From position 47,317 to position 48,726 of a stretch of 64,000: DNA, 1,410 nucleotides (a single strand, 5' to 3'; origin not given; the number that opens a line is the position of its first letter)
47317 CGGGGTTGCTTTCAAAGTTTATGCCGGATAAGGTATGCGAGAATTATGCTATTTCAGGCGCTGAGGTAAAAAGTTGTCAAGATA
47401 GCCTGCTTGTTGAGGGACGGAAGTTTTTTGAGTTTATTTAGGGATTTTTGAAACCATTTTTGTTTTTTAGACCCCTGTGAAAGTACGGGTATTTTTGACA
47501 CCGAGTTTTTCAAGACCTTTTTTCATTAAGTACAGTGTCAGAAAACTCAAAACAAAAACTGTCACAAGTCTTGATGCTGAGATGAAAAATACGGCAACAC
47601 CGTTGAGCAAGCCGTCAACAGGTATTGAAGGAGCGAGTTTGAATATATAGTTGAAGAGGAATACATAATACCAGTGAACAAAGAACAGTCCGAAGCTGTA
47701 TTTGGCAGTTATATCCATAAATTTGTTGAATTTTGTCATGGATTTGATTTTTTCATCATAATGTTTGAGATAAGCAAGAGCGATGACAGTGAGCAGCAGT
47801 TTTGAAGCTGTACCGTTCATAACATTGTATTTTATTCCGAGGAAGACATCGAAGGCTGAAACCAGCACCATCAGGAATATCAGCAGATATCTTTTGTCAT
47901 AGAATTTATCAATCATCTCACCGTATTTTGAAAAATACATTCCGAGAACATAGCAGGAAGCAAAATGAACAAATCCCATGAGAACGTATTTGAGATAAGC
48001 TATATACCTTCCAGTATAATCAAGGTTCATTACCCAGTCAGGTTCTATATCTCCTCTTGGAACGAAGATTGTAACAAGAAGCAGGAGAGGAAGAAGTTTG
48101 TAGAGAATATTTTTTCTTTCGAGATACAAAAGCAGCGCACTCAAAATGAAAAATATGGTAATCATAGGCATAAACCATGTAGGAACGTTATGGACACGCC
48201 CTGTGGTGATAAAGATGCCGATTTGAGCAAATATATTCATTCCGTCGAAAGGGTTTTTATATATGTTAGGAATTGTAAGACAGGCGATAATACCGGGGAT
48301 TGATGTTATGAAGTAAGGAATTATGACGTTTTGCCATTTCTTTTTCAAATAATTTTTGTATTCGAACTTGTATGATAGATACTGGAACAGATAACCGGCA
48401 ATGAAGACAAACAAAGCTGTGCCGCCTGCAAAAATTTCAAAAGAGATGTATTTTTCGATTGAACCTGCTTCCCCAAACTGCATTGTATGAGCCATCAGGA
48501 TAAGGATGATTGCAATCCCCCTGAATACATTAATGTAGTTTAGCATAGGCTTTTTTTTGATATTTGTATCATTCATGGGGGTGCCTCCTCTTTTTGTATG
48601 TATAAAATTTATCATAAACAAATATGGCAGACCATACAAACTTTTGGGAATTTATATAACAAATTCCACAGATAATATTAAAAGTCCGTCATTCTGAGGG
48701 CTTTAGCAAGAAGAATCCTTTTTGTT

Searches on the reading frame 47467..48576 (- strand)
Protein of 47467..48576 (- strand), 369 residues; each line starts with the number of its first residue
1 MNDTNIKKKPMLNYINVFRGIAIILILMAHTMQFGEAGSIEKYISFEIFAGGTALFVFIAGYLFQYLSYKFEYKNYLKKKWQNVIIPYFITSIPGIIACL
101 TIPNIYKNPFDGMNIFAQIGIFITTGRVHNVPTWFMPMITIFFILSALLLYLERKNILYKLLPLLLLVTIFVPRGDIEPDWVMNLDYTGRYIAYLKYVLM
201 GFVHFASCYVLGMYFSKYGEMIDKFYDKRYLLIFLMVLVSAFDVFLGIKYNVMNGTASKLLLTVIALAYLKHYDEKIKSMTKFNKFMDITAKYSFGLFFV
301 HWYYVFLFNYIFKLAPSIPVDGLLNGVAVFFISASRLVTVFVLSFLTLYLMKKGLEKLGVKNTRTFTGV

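Call 12: find_encoding_contigs(protein=window:47467-48576:-, flank=3000, max_places=10)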
Protein window:47467-48576:- (369 aa): 22 contigs read that carry it; 10 places shown.
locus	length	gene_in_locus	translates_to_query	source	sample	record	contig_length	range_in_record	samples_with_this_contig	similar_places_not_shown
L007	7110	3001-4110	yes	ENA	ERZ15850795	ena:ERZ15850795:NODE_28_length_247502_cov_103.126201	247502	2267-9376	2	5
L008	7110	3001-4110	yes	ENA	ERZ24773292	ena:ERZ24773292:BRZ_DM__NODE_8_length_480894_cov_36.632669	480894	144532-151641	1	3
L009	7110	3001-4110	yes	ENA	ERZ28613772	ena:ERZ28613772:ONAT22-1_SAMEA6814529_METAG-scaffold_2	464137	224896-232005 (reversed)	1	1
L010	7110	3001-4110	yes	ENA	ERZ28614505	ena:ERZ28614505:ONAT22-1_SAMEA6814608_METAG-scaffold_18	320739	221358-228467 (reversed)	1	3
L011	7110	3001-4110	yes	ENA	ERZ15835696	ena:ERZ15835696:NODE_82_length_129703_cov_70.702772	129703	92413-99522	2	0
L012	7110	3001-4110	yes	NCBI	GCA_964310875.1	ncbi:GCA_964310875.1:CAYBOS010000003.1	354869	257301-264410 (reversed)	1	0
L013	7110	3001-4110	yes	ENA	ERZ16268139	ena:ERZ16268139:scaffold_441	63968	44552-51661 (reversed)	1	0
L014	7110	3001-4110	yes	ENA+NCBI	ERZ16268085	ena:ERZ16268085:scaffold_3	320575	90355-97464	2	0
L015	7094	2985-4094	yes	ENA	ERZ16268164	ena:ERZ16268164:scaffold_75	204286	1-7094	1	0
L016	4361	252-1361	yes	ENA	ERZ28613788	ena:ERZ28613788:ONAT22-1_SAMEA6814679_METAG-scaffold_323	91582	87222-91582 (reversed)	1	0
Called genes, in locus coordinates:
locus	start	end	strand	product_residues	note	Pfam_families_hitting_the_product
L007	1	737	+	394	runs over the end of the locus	-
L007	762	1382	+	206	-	PF00881:Nitroreductase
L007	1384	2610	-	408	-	PF13578:Methyltransf_24, PF22674:C2185-like_N (faint)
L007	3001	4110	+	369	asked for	PF01757:Acyl_transf_3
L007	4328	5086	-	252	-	PF04230:PS_pyruv_trans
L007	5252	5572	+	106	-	PF13560:HTH_31, PF12844:HTH_19, PF01381:HTH_3, PF13443:HTH_26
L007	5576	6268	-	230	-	PF04973:NMN_transporter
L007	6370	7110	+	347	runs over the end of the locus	-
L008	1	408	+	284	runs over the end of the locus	-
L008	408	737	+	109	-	-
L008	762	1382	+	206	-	PF00881:Nitroreductase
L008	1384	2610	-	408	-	PF13578:Methyltransf_24, PF22674:C2185-like_N (faint)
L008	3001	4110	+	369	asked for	PF01757:Acyl_transf_3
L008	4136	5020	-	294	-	PF04230:PS_pyruv_trans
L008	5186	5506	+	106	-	PF13560:HTH_31, PF12844:HTH_19, PF01381:HTH_3, PF13443:HTH_26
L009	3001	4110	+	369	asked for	PF01757:Acyl_transf_3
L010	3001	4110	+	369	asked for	PF01757:Acyl_transf_3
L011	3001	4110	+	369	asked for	PF01757:Acyl_transf_3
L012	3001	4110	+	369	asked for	PF01757:Acyl_transf_3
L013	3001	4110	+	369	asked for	PF01757:Acyl_transf_3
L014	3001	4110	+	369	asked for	PF01757:Acyl_transf_3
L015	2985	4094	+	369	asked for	PF01757:Acyl_transf_3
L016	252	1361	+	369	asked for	PF01757:Acyl_transf_3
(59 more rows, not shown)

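Call 43: find_encoding_contigs(protein=window:47467-48576:-, flank=10000, max_places=2)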
Protein window:47467-48576:- (369 aa): 22 contigs read that carry it; 2 places shown.
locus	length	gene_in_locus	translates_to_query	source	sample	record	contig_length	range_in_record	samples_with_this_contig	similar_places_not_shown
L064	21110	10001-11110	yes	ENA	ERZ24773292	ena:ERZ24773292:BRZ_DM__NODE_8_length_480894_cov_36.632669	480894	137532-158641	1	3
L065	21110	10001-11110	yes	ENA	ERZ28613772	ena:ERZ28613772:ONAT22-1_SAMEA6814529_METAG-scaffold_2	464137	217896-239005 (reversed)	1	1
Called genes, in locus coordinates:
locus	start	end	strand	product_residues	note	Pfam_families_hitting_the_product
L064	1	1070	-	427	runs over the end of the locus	PF01420:Methylase_S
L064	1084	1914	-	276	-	-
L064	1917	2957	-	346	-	PF13310:Virulence_RhuM, PF02661:Fic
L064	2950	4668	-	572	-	PF12161:HsdM_N, PF02384:N6_Mtase, PF07669:Eco57I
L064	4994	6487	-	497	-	-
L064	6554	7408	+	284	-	-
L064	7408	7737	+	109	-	-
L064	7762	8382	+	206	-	PF00881:Nitroreductase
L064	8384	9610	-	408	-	PF13578:Methyltransf_24, PF22674:C2185-like_N (faint)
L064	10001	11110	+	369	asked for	PF01757:Acyl_transf_3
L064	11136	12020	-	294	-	PF04230:PS_pyruv_trans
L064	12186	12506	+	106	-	PF13560:HTH_31, PF12844:HTH_19, PF01381:HTH_3, PF13443:HTH_26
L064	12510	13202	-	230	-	PF04973:NMN_transporter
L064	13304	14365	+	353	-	-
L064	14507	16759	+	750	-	PF02901:PFL-like, PF01228:Gly_radical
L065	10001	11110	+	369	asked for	PF01757:Acyl_transf_3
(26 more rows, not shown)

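Call 66: find_homologous_proteins(query=window:47467-48576:-, max_evalue=1e-40)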
Query window:47467-48576:- (369 aa): 448 proteins with E <= 1e-40 among 8000 candidates; the best 120 are listed.
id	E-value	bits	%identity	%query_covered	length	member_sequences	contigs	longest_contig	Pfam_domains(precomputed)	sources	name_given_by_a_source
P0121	8.8e-234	793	98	100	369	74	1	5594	PF01757.29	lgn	-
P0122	6.1e-191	652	80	100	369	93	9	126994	PF01757.29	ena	-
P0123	5.4e-187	639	76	100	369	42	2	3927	PF01757.29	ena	-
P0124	4.0e-175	600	73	100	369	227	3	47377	PF01757.29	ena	-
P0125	1.7e-174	598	72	100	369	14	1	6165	PF01757.29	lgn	-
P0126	1.7e-173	595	73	100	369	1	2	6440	PF01757.29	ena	-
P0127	1.2e-169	582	71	100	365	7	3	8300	PF01757.29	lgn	-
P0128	2.2e-169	582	72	100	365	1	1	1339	PF01757.29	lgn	-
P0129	1.2e-162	559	69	100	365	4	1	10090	PF01757.29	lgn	-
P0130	6.1e-157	541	68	100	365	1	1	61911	PF01757.29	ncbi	-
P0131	3.2e-154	532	65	100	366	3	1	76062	PF01757.29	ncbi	-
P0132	2.2e-151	522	64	99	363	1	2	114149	PF01757.29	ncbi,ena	-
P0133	4.1e-149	515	65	100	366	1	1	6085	PF01757.29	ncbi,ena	-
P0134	5.7e-149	514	63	100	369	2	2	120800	PF01757.29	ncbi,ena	-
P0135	1.8e-147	509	64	100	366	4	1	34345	PF01757.29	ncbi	-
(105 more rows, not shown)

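Call 67: find_encoding_contigs(protein=P0122, flank=2500, max_places=3)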
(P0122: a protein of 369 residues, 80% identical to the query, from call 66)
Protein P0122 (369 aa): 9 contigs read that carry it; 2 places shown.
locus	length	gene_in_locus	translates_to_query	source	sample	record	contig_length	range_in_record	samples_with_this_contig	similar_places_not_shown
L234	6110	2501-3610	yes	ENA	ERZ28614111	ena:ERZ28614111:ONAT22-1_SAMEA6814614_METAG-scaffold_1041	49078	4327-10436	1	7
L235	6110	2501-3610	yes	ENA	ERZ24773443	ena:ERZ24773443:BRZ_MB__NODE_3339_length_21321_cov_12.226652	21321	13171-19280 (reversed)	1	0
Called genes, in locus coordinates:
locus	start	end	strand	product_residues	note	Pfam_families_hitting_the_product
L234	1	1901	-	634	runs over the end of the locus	PF12796:Ank_2 (weak), PF13606:Ank_3 (faint), PF13637:Ank_4 (faint), PF13857:Ank_5 (faint), PF00023:Ank (faint), PF12796:Ank_2 (weak)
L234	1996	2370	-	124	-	PF02537:CRCB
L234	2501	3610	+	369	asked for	PF01757:Acyl_transf_3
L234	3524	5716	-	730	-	PF00128:Alpha-amylase, PF16657:Malt_amylase_C, PF23915:SusG_C (weak)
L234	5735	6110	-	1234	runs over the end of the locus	PF13116:YhdP (weak)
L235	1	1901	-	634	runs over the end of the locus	PF12796:Ank_2 (weak), PF13606:Ank_3 (faint), PF13637:Ank_4 (faint), PF13857:Ank_5 (faint), PF00023:Ank (faint), PF12796:Ank_2 (weak)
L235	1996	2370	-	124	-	PF02537:CRCB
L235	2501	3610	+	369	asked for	PF01757:Acyl_transf_3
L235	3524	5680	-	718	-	PF00128:Alpha-amylase, PF16657:Malt_amylase_C, PF23915:SusG_C (weak)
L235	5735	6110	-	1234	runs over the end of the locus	PF13116:YhdP (weak)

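Call 68: find_encoding_contigs(protein=P0124, flank=2500, max_places=2)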
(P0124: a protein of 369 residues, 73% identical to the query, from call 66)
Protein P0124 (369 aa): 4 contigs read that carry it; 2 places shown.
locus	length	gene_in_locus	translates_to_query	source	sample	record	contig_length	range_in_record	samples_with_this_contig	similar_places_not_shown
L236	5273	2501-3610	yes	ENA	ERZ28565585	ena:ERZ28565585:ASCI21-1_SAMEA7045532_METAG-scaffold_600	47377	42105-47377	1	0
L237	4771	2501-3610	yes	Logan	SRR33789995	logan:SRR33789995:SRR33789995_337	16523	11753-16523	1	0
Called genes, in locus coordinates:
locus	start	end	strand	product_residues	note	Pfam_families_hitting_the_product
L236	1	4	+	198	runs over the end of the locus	PF07719:TPR_2 (faint), PF14559:TPR_19 (faint), PF13431:TPR_17 (faint), PF25063:ARM_TT21_C (weak), PF13414:TPR_11 (faint), PF13432:TPR_16 (faint), PF00515:TPR_1 (weak), PF13181:TPR_8 (weak)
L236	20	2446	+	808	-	PF17191:RecG_wedge, PF01336:tRNA_anti-codon (weak), PF00270:DEAD, PF04851:ResIII, PF00271:Helicase_C, PF19833:RecG_dom3_C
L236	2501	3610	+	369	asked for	PF01757:Acyl_transf_3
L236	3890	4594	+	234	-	-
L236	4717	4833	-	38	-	-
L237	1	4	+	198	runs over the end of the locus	PF07719:TPR_2 (faint), PF14559:TPR_19 (faint), PF25063:ARM_TT21_C (weak), PF13431:TPR_17 (faint), PF13414:TPR_11 (faint), PF13432:TPR_16 (faint), PF00515:TPR_1 (weak), PF13181:TPR_8 (weak)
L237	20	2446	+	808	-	PF17191:RecG_wedge, PF01336:tRNA_anti-codon (weak), PF00270:DEAD, PF04851:ResIII, PF00271:Helicase_C, PF19833:RecG_dom3_C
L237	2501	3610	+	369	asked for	PF01757:Acyl_transf_3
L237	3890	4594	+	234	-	-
